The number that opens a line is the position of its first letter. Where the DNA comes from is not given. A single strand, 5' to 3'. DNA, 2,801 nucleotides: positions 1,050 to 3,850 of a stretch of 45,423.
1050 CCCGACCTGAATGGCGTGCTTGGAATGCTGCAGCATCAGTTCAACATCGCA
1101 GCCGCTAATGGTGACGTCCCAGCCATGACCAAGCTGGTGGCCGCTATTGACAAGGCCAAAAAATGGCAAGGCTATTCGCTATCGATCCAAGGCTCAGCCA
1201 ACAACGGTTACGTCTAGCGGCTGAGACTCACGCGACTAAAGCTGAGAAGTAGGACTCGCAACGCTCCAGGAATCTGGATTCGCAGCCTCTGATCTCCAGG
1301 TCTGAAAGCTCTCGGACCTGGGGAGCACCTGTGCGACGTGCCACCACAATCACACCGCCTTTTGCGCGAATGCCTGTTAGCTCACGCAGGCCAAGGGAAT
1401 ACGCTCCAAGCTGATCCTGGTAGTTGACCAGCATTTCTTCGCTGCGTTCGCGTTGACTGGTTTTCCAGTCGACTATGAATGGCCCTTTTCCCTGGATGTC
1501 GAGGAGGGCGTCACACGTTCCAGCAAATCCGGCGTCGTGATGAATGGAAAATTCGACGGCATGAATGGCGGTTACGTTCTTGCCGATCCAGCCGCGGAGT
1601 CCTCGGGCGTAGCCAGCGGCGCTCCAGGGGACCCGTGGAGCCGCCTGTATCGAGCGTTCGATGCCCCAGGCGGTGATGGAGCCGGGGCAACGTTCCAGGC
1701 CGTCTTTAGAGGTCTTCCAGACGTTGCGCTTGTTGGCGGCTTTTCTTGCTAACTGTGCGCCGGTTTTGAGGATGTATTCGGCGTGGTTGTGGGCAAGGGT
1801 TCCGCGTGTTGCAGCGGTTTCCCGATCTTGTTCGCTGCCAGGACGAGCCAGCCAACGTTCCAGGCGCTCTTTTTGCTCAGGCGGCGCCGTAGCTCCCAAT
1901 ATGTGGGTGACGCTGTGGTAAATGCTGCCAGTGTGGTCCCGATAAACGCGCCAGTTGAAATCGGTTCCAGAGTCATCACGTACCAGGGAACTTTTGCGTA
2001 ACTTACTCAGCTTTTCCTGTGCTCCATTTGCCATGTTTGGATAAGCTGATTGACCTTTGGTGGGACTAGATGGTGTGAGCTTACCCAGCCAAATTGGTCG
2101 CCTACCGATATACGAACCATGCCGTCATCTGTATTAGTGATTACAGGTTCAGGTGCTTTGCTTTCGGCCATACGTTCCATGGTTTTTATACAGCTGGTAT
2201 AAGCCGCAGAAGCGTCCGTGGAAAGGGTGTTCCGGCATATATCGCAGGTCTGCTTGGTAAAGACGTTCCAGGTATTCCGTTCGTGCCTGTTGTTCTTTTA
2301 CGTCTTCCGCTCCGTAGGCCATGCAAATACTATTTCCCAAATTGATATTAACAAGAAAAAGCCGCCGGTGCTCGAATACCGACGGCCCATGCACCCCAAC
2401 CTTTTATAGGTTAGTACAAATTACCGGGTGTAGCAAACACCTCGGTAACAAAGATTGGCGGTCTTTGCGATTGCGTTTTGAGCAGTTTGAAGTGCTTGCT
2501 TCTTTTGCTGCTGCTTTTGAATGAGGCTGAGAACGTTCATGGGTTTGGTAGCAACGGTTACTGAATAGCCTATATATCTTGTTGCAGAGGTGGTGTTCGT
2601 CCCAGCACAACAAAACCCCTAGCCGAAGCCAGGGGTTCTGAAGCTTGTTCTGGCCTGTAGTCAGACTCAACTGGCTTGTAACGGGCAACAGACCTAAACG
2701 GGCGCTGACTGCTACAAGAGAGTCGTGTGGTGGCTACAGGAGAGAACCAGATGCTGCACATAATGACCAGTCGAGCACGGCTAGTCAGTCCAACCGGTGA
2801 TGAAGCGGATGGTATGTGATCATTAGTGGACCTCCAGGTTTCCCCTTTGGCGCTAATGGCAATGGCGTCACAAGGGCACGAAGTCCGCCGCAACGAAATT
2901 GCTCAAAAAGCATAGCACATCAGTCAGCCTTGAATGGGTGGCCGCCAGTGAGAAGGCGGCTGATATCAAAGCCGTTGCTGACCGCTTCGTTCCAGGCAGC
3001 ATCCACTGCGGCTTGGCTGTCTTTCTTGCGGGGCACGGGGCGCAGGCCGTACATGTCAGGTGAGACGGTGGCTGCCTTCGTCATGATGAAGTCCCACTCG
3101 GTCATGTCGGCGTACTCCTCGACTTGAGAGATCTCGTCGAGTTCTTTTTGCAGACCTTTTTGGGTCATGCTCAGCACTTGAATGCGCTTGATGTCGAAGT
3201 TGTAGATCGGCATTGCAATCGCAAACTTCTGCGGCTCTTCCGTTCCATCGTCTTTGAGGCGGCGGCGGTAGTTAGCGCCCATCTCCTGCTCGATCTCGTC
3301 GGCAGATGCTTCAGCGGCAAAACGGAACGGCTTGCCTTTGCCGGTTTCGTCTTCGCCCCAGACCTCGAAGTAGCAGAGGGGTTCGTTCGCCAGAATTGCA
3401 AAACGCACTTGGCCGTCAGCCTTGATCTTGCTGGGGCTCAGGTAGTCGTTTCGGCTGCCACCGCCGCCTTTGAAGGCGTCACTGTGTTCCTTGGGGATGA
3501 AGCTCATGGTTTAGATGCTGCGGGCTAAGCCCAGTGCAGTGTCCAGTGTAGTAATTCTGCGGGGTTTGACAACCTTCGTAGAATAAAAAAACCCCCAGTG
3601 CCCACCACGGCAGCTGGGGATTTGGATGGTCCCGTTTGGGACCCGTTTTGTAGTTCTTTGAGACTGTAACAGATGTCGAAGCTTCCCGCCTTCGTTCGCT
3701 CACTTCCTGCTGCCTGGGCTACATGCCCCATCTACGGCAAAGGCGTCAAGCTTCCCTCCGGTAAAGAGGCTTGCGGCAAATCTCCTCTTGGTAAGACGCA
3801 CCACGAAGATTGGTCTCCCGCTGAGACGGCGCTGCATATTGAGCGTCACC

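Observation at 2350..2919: About 570 nt of ORF-poor, strongly structured, minus-strand-specific sequence: candidate phage ncRNA(s)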

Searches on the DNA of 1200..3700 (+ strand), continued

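Call 36: search_with_rna_model(model_id=R1, sources=[window, L001, L004, L005, L006, L007, L008, L024, L026, L028, L036, L049, L198, L209, L183, L242, L221, L167, L235, L240, L264, L224, L078, L003], max_evalue=1e-10, make_alignment=true)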
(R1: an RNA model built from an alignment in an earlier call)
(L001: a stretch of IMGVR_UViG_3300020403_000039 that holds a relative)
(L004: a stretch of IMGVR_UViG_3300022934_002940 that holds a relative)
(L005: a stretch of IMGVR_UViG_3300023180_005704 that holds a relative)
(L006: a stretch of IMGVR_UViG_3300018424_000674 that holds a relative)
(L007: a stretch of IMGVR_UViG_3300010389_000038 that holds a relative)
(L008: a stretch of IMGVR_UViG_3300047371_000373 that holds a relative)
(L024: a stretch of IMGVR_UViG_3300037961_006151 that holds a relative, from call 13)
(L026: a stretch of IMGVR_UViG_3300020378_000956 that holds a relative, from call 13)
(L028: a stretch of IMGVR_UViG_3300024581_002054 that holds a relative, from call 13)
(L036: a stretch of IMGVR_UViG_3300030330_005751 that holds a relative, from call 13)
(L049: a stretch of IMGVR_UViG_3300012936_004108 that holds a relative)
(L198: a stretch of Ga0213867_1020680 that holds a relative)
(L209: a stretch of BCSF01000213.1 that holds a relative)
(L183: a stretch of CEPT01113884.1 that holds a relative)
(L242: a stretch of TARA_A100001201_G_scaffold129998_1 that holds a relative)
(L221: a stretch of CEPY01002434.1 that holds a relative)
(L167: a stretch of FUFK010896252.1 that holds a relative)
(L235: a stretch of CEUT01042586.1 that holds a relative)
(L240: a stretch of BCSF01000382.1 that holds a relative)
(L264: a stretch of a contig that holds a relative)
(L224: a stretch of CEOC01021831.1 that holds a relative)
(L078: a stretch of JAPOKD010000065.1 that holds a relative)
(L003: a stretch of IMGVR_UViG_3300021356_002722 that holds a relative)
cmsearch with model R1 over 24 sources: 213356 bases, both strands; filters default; matches with E-value up to 1e-10: 24.
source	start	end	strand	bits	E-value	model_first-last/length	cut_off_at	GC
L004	5604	5749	+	163.9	2.4e-39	1-149/149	no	0.58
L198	1463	1616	-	155.7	2.7e-37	1-149/149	no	0.55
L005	1048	1201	+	155.1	3.8e-37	1-149/149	no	0.55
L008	5604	5750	+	152.4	1.9e-36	1-149/149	no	0.54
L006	5604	5757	+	150.7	4.8e-36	1-149/149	no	0.55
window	2748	2904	-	147.1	4e-35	1-149/149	no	0.54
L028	3915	4058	+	146.4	5.9e-35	1-149/149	no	0.56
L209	2795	2943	-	145.6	9.3e-35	1-149/149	no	0.54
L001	5604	5760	+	145.5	1e-34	1-149/149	no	0.54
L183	181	337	+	145.5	1e-34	1-149/149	no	0.54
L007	6533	6689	+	138.4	6.2e-33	1-149/149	no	0.54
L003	5604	5754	+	137.4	1.1e-32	1-144/149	3'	0.55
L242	1289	1417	-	137.3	1.1e-32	1-149/149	no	0.54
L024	3925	4053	+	136.2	2.2e-32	1-149/149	no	0.53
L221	34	162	+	134.9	4.6e-32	1-149/149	no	0.53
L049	956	1084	-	133.8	9e-32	1-149/149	no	0.58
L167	5430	5554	+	132.8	1.6e-31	1-149/149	no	0.54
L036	4382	4510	+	132.3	2.1e-31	1-149/149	no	0.53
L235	827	955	-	132.3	2.1e-31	1-149/149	no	0.53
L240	2736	2863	+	129.1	1.4e-30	1-149/149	no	0.57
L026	4126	4253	+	117.4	1.2e-27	1-149/149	no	0.59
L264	1310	1437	-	117.4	1.2e-27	1-149/149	no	0.59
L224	1505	1632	-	115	4.7e-27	1-149/149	no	0.58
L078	6988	7126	+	115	4.9e-27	1-149/149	no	0.58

Alignment A4: 24 matches aligned to the model, 163 columns, each read 5' to 3' on its own strand. Consensus structure (alignment columns), stored with it:
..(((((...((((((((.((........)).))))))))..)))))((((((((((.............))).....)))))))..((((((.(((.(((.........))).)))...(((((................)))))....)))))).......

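Call 60: search_with_rna_model(model_id=R1, sources=[L286, L287, L288, L289, L290, L029, L031, L033], max_evalue=10, show_alignments=4)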
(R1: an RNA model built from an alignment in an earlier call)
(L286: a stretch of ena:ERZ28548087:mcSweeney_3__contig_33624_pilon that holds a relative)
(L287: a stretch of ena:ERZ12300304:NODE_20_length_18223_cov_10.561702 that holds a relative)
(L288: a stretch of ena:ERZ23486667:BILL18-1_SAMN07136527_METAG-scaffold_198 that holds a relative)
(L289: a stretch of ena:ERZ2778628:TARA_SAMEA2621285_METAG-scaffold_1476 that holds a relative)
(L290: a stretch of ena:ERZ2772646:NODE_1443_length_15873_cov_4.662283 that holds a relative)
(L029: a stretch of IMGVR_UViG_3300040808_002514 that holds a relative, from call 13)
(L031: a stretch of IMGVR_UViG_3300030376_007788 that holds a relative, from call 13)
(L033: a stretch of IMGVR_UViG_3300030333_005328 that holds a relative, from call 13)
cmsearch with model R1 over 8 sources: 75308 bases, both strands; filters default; matches with E-value up to 10: 3.
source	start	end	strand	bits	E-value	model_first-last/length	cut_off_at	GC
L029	1965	2003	+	13.1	0.08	5-44/149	no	0.59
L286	19892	20007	-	13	0.082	1-149/149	no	0.64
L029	160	172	-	5.9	5.1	92-104/149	no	0.62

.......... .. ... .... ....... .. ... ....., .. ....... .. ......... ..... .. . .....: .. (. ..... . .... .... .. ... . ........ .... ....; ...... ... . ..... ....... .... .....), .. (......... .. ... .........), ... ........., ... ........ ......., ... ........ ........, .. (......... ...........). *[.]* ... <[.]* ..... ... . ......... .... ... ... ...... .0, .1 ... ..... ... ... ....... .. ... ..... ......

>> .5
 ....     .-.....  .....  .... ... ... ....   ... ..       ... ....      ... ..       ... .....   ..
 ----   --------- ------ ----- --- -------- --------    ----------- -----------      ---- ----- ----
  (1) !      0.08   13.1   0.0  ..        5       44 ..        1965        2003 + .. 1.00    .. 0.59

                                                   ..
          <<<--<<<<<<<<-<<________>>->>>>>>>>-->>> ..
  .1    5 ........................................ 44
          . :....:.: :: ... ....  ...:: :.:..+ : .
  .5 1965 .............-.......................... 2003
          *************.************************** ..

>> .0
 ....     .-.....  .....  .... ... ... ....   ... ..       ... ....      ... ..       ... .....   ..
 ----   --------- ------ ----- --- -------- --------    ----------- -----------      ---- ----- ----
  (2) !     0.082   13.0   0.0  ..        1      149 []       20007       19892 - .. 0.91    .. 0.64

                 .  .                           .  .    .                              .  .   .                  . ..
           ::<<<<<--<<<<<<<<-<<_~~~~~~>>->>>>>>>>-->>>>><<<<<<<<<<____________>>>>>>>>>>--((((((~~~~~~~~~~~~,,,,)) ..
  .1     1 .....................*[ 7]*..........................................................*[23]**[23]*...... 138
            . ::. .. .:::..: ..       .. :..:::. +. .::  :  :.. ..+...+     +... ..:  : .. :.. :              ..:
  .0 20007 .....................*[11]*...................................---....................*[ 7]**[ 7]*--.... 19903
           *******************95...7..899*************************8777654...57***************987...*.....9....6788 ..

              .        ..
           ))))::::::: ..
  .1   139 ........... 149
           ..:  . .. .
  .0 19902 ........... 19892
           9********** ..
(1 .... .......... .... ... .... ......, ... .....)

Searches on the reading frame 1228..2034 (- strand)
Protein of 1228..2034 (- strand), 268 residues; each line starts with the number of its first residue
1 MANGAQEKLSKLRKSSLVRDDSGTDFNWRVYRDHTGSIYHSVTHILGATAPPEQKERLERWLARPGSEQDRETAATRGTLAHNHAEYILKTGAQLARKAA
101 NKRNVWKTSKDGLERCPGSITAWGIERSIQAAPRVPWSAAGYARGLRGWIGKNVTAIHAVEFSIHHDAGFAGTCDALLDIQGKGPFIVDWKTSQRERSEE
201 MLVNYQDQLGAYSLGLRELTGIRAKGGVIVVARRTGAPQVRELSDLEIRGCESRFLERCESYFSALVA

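Call 10: search_protein_families(library=pfam, proteins=[window:1228-2034:-], max_evalue=0.01)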
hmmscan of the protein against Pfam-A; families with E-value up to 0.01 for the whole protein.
window:1228-2034:- (268 aa): 1 family
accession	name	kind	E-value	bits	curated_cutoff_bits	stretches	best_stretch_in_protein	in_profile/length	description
PF12705.13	PDDEXK_1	-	2.1e-10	41.4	22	1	65-221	27-176/247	PD-(D/E)XK nuclease superfamily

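Call 11: search_protein_families(library=phrogs, proteins=[window:1228-2034:-], max_evalue=0.01)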
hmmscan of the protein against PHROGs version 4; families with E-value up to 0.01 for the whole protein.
window:1228-2034:- (268 aa): 5 families
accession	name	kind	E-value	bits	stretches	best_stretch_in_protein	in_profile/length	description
phrog_298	-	DNA, RNA and nucleotide metabolism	3.7e-29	103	1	27-244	54-239/293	exonuclease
phrog_69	-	DNA, RNA and nucleotide metabolism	1.9e-09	38.1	1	71-233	117-267/501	exonuclease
phrog_1218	-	DNA, RNA and nucleotide metabolism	8.2e-07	29.6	1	60-231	28-204/364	exonuclease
phrog_466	-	DNA, RNA and nucleotide metabolism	0.00038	20.9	1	53-217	190-319/446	exonuclease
phrog_3953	-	DNA, RNA and nucleotide metabolism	0.0012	19.5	1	70-208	36-129/186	exonuclease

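Call 13: find_related_loci(query=window:1228-2034:-, collection=viral_contigs, flank=5000)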
Query window:1228-2034:- (268 aa) in viral_contigs; peptide patterns used: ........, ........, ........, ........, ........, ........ (x = any residue, [..] = any of these).
28 stretches matched a pattern; 24 encode a relative of the query (tblastn E <= 1e-3); 24 distinct loci.
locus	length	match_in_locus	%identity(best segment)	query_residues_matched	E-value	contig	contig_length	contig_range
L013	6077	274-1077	87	1-268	9e-161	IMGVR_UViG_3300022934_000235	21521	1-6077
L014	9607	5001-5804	86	1-268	6e-160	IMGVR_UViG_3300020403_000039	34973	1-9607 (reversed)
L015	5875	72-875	86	1-268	3e-160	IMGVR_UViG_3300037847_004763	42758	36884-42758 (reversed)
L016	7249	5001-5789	85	1-263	1e-156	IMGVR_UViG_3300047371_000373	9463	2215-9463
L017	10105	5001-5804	84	1-268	6e-155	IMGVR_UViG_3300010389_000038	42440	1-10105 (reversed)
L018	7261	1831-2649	84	1-268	6e-154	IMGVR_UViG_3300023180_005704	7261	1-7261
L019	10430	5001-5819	84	1-268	8e-154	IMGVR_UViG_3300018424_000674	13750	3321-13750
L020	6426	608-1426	84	1-268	2e-153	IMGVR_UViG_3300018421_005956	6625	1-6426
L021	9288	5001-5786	82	1-265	2e-145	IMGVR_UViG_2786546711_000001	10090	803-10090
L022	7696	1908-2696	80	1-266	6e-140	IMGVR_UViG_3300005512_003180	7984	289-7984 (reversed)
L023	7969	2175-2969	79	1-268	6e-139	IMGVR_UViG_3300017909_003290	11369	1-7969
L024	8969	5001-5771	78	1-260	3e-137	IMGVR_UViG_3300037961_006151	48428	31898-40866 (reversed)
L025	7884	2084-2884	78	1-268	2e-137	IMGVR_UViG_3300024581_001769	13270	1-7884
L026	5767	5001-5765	78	1-258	3e-136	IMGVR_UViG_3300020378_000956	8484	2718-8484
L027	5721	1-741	79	11-260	1e-134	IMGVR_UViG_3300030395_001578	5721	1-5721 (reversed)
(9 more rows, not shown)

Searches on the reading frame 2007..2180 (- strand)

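Call 10: search_protein_families(library=pfam, proteins=[window:2007-2180:-], max_evalue=0.01)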
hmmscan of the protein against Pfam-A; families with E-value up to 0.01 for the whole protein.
window:2007-2180:- (57 aa): 0 families

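Call 11: search_protein_families(library=phrogs, proteins=[window:2007-2180:-], max_evalue=0.01)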
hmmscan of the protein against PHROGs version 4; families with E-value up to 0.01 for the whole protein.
window:2007-2180:- (57 aa): 0 families

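Call 47: search_protein_families(library=ncbifam, proteins=[window:2007-2180:-], max_evalue=0.01)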
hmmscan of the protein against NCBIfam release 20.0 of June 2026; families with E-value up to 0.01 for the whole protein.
window:2007-2180:- (57 aa): 0 families

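Call 67: search_protein_families(library=pfam, proteins=[window:2007-2180:-], max_evalue=10)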
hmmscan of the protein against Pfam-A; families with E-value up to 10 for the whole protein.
window:2007-2180:- (57 aa): 2 families
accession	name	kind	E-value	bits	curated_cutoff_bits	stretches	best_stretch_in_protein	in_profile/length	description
PF11963.13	B-CoV_A_NSP1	-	0.11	12.1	25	1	21-56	159-194/355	Betacoronavirus, lineage A, NSP1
PF23571.1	GH3_M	-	0.26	11.8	23.6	1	11-42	40-69/75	GH3 family central domain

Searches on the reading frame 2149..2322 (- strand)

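Call 47: search_protein_families(library=ncbifam, proteins=[window:2149-2322:-], max_evalue=0.01)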
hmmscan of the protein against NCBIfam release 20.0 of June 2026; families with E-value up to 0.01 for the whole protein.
window:2149-2322:- (57 aa): 0 families

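Call 67: search_protein_families(library=pfam, proteins=[window:2149-2322:-], max_evalue=10)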
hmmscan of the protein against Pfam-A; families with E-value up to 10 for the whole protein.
window:2149-2322:- (57 aa): 2 families
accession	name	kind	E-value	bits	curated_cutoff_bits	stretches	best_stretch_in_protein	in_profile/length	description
PF09808.14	SNAPC1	-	0.029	14.9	23.8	1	10-45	41-77/191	Small nuclear RNA activating complex (SNAPc), subunit 1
PF12099.14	DUF3575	-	0.072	12.8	21.1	1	19-47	65-93/177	Protein of unknown function (DUF3575)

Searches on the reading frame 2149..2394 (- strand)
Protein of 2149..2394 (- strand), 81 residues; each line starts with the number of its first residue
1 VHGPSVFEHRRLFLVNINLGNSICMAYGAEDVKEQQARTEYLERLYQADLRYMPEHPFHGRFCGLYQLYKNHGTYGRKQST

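Call 10: search_protein_families(library=pfam, proteins=[window:2149-2394:-], max_evalue=0.01)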
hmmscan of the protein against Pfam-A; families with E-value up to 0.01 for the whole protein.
window:2149-2394:- (81 aa): 0 families

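Call 11: search_protein_families(library=phrogs, proteins=[window:2149-2394:-], max_evalue=0.01)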
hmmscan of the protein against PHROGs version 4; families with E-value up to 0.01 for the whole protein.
window:2149-2394:- (81 aa): 0 families

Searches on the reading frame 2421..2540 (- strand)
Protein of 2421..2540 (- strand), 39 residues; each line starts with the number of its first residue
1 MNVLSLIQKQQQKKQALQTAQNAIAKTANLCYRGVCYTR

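Call 10: search_protein_families(library=pfam, proteins=[window:2421-2540:-], max_evalue=0.01)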
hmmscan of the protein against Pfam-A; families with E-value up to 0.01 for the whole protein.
window:2421-2540:- (39 aa): 0 families

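Call 11: search_protein_families(library=phrogs, proteins=[window:2421-2540:-], max_evalue=0.01)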
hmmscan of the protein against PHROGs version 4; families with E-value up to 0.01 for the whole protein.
window:2421-2540:- (39 aa): 1 family
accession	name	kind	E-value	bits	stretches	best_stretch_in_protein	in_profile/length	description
phrog_545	-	unknown function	6.2e-06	27.1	1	1-38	1-33/55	-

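Call 47: search_protein_families(library=ncbifam, proteins=[window:2421-2540:-], max_evalue=0.01)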
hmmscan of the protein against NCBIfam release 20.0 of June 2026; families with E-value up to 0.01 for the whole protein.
window:2421-2540:- (39 aa): 0 families

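Call 67: search_protein_families(library=pfam, proteins=[window:2424-2540:-], max_evalue=10)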
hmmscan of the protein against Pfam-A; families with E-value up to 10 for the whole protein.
seq(39 aa): 2 families
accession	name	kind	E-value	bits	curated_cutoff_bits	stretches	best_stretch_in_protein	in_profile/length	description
PF14105.11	DUF4278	-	0.028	15.2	25.3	1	18-37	38-57/57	Domain of unknown function (DUF4278)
PF10642.14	Tom5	-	0.24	11.9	26.1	1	5-25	9-29/46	Mitochondrial import receptor subunit or translocase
